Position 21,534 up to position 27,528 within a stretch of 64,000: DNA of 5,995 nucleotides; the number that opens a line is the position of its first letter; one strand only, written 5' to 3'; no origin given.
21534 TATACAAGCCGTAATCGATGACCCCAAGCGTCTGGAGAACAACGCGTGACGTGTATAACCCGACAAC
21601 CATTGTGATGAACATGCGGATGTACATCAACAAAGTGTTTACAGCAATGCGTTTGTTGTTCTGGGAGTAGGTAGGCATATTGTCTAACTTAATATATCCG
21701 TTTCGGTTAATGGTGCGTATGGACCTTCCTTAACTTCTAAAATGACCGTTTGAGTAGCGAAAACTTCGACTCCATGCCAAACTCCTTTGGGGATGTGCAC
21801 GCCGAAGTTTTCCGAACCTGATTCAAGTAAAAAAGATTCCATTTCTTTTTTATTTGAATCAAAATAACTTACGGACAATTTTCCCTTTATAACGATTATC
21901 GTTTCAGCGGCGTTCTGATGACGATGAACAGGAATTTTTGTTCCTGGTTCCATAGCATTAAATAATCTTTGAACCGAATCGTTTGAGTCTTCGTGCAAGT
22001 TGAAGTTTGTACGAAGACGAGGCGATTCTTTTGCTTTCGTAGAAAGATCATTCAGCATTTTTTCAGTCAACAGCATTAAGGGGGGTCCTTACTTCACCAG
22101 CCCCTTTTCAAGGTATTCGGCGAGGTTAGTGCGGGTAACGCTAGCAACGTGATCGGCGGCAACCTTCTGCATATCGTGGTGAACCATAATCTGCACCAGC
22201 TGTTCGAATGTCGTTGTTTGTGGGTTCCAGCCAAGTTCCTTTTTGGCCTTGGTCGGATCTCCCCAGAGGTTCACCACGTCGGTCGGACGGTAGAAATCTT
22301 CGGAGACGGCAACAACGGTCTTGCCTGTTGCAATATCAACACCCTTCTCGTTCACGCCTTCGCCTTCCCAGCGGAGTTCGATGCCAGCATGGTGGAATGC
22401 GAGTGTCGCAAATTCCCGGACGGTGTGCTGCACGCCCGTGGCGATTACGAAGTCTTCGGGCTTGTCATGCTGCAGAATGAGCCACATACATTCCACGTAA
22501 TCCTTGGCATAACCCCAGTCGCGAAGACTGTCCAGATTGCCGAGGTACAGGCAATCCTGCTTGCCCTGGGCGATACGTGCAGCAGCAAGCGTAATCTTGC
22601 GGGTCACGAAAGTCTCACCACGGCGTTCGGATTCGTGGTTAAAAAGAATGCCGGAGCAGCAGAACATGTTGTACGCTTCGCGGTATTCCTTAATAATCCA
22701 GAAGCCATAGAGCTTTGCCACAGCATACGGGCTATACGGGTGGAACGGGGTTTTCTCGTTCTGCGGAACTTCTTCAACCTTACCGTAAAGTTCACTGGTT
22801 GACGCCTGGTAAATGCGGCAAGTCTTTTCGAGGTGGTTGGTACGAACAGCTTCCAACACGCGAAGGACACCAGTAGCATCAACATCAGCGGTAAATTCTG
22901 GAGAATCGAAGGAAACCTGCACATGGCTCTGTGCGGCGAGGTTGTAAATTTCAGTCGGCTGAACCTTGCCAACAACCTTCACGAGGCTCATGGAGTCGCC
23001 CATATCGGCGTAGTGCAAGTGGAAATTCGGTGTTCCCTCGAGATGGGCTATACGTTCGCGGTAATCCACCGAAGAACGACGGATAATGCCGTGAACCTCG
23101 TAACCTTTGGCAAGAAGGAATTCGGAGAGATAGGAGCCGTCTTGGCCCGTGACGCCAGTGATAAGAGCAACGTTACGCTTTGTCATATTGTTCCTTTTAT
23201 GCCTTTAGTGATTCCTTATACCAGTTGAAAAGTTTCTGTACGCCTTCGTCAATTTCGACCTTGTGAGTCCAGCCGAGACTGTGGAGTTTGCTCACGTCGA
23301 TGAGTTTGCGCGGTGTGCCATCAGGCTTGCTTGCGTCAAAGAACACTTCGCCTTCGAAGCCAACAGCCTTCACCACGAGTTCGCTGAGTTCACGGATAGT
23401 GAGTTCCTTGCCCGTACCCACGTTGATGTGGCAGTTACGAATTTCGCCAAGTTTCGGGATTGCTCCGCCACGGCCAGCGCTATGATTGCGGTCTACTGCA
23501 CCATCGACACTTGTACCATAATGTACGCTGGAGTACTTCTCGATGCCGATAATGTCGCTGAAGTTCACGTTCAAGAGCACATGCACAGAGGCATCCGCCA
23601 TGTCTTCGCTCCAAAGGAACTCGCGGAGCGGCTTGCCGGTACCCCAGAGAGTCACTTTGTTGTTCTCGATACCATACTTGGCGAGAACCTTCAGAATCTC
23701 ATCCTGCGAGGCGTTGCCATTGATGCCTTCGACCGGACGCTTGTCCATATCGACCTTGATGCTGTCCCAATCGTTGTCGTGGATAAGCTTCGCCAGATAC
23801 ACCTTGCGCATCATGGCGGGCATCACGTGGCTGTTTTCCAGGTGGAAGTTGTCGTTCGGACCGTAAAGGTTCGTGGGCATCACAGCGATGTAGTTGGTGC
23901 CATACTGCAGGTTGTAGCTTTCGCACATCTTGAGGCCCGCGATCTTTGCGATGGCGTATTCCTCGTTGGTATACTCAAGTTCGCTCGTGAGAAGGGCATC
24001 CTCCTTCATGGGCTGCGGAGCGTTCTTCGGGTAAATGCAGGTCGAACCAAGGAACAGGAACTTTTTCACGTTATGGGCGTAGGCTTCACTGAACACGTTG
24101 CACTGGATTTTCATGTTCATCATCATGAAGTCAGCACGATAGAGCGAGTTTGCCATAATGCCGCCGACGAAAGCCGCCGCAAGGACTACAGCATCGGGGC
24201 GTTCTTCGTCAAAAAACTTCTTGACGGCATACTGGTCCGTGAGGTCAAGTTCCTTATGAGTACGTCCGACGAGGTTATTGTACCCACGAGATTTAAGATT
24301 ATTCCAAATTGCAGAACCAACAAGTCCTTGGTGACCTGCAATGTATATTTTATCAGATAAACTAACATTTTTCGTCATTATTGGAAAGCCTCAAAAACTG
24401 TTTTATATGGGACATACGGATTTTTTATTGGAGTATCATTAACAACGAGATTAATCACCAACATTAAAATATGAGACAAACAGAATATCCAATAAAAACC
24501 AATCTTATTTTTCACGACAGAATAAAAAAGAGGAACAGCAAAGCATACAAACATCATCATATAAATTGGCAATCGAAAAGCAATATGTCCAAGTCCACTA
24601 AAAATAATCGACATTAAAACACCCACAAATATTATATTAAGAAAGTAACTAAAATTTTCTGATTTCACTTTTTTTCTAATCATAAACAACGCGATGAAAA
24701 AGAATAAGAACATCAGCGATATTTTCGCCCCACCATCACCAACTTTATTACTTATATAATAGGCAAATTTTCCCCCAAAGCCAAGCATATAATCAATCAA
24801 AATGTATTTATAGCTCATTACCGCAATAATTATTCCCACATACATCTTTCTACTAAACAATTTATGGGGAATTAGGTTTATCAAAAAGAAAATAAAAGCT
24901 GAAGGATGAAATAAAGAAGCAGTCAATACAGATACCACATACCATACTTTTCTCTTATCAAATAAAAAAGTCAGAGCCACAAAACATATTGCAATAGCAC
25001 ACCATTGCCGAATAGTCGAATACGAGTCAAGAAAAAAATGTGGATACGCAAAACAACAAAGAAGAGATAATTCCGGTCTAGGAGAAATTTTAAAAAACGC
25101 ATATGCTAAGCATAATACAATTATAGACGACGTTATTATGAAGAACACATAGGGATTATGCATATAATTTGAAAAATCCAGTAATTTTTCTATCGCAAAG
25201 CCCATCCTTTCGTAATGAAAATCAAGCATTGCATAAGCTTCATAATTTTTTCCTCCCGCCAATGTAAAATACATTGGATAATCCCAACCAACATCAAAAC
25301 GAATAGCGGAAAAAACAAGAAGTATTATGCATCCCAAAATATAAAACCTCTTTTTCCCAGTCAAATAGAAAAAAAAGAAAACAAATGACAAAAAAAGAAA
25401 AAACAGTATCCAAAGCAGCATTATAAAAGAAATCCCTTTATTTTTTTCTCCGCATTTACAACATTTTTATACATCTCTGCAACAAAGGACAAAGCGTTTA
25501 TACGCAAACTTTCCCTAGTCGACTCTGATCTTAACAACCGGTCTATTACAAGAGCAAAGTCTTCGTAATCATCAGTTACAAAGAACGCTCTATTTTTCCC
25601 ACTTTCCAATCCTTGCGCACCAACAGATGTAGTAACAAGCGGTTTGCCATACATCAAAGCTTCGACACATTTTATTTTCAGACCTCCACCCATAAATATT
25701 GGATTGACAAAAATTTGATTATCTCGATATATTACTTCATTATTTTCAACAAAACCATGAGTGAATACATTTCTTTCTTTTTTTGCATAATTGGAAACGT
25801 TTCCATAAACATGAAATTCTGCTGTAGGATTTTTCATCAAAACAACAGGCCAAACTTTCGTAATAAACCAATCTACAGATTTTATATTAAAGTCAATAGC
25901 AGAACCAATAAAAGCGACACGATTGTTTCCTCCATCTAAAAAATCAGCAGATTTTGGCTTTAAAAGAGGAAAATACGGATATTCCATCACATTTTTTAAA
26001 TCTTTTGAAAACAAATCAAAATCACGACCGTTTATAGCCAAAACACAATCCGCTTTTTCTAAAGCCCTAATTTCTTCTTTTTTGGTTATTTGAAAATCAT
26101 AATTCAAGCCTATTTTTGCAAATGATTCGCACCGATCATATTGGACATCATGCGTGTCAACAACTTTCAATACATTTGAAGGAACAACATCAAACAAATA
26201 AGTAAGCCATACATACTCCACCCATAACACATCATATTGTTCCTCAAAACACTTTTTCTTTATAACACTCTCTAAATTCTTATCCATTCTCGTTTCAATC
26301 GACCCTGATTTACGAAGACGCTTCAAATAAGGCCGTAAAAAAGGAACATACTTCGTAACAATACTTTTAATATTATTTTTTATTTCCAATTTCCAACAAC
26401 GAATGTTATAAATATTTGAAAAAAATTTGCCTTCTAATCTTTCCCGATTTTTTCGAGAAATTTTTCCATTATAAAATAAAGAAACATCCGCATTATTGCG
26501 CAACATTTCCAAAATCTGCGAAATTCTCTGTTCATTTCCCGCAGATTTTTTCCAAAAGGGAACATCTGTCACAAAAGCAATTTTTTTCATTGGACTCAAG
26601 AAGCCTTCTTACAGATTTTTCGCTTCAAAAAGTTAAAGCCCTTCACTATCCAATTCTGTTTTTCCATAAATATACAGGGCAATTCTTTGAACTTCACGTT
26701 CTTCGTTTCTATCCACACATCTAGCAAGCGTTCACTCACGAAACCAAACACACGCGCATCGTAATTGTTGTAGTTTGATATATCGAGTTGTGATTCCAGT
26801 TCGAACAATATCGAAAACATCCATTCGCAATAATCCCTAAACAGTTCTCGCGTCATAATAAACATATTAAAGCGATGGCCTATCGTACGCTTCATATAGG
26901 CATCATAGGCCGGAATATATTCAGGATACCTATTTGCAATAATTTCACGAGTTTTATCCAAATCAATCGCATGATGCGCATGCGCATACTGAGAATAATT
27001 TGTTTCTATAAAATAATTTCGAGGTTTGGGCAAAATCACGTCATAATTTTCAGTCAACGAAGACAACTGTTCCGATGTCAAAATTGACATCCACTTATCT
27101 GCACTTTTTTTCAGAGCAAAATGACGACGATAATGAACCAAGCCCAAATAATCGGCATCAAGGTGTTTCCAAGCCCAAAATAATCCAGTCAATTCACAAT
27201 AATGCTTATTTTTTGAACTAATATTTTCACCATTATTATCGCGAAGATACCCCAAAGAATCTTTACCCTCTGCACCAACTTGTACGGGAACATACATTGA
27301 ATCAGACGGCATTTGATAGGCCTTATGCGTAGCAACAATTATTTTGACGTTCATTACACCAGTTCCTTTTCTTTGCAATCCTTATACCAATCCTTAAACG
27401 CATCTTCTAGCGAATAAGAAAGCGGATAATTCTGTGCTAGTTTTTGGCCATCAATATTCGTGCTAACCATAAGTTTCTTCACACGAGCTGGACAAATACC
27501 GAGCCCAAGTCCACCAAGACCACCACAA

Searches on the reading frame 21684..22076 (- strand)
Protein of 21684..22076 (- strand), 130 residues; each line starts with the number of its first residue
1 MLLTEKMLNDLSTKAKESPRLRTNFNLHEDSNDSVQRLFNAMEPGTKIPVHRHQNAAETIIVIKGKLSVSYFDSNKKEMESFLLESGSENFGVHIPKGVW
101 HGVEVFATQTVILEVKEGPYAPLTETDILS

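Call 9: search_protein_families(library=pfam, proteins=[window:21684-22076:-], max_evalue=0.01)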
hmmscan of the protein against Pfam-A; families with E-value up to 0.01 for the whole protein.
window:21684-22076:- (130 aa): 8 families
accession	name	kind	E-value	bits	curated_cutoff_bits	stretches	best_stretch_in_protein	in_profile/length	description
PF19480.5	DUF6016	-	2.3e-24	86.9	27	2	5-76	3-74/141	Domain of unknown function (DUF6016)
PF07883.17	Cupin_2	-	9.4e-09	35.3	27.2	1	42-104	5-57/70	Cupin domain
PF05523.17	FdtA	-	4.1e-07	30.3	23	1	49-120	47-114/131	WxcM-like, C-terminal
PF12973.13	Cupin_7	-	0.00011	22.4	27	1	38-120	36-104/105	ChrR Cupin-like domain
PF01050.24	MannoseP_isomer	-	0.00018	22.1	23.6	1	41-128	34-111/116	Mannose-6-phosphate isomerase C-terminal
PF14667.12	Polysacc_synt_C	-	0.00034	21.1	28.7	1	31-112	14-94/111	Polysaccharide biosynthesis C-terminal domain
PF00190.28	Cupin_1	-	0.0014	18.7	22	1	35-80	35-80/151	Cupin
PF09313.17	DUF1971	-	0.0036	17.7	23.1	1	59-108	28-74/80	Domain of unknown function (DUF1971)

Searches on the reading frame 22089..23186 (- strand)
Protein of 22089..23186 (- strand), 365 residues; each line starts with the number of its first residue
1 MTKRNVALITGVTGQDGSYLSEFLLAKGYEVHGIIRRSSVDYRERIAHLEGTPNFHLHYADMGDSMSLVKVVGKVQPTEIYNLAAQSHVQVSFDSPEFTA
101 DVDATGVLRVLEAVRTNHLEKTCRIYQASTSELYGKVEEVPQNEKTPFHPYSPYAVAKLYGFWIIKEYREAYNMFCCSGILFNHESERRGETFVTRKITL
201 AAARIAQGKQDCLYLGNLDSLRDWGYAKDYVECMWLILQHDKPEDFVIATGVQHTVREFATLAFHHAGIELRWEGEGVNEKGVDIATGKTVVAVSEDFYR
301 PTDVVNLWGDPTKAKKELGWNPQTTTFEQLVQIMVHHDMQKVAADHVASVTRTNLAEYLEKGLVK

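Call 9: search_protein_families(library=pfam, proteins=[window:22089-23186:-], max_evalue=0.01)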
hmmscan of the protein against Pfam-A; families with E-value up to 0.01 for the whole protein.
window:22089-23186:- (365 aa): 4 families
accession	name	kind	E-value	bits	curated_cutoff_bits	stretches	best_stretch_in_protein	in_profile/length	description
PF16363.11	GDP_Man_Dehyd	-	2.9e-144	481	27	1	8-334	1-332/332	GDP-mannose 4,6 dehydratase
PF01370.27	Epimerase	-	1.4e-72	244.5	20.9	1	7-249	1-240/240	NAD dependent epimerase/dehydratase family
PF04321.23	RmlD_sub_bind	-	6.9e-08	32.3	27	1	8-201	4-167/287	RmlD substrate binding domain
PF05368.20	NmrA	-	0.00056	20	27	1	7-76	5-71/298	NmrA-like family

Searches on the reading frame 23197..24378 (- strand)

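Call 9: search_protein_families(library=pfam, proteins=[window:23197-24378:-], max_evalue=0.01)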
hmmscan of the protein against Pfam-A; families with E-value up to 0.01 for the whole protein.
window:23197-24378:- (393 aa): 3 families
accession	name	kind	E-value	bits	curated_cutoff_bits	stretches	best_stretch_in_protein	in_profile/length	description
PF01370.27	Epimerase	-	5.3e-57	193.4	20.9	2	11-197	1-197/240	NAD dependent epimerase/dehydratase family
PF16363.11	GDP_Man_Dehyd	-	7.6e-13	49.1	27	1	43-191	58-203/332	GDP-mannose 4,6 dehydratase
PF04321.23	RmlD_sub_bind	-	6.3e-10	39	27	1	10-127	2-116/287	RmlD substrate binding domain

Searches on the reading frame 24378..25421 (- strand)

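Call 9: search_protein_families(library=pfam, proteins=[window:24378-25421:-], max_evalue=0.01)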
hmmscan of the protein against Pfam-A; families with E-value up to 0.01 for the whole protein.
window:24378-25421:- (347 aa): 1 family
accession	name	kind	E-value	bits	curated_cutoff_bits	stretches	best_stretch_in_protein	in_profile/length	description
PF14897.12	EpsG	-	6.5e-36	124.5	30.1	1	25-341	2-326/326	EpsG family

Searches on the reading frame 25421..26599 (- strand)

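Call 9: search_protein_families(library=pfam, proteins=[window:25421-26599:-], max_evalue=0.01)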
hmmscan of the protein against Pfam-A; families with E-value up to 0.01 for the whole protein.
window:25421-26599:- (392 aa): 3 families
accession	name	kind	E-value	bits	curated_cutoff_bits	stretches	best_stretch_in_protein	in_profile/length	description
PF13692.12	Glyco_trans_1_4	-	2.7e-19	70.3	27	1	226-357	2-141/142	Glycosyl transferases group 1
PF00534.26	Glycos_transf_1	-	4e-08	33.4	26.4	1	273-369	70-169/172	Glycosyl transferases group 1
PF13524.12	Glyco_trans_1_2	-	0.00022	21.6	25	1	257-377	12-133/144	Glycosyl transferase-like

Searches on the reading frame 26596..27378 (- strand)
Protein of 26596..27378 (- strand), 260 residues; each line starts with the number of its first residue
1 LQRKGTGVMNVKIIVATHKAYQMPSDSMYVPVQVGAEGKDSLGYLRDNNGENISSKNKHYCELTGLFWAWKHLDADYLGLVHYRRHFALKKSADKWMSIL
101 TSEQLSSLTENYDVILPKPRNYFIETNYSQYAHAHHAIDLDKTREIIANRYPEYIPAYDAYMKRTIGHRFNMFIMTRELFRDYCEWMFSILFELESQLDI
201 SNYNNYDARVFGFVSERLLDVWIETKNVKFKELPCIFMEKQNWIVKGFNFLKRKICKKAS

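Call 9: search_protein_families(library=pfam, proteins=[window:26596-27378:-], max_evalue=0.01)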
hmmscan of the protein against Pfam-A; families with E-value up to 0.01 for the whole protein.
window:26596-27378:- (260 aa): 1 family
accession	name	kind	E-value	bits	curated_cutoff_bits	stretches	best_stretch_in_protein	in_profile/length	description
PF14393.11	DUF4422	-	3.3e-92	308.8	25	1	12-226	1-219/220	Domain of unknown function (DUF4422)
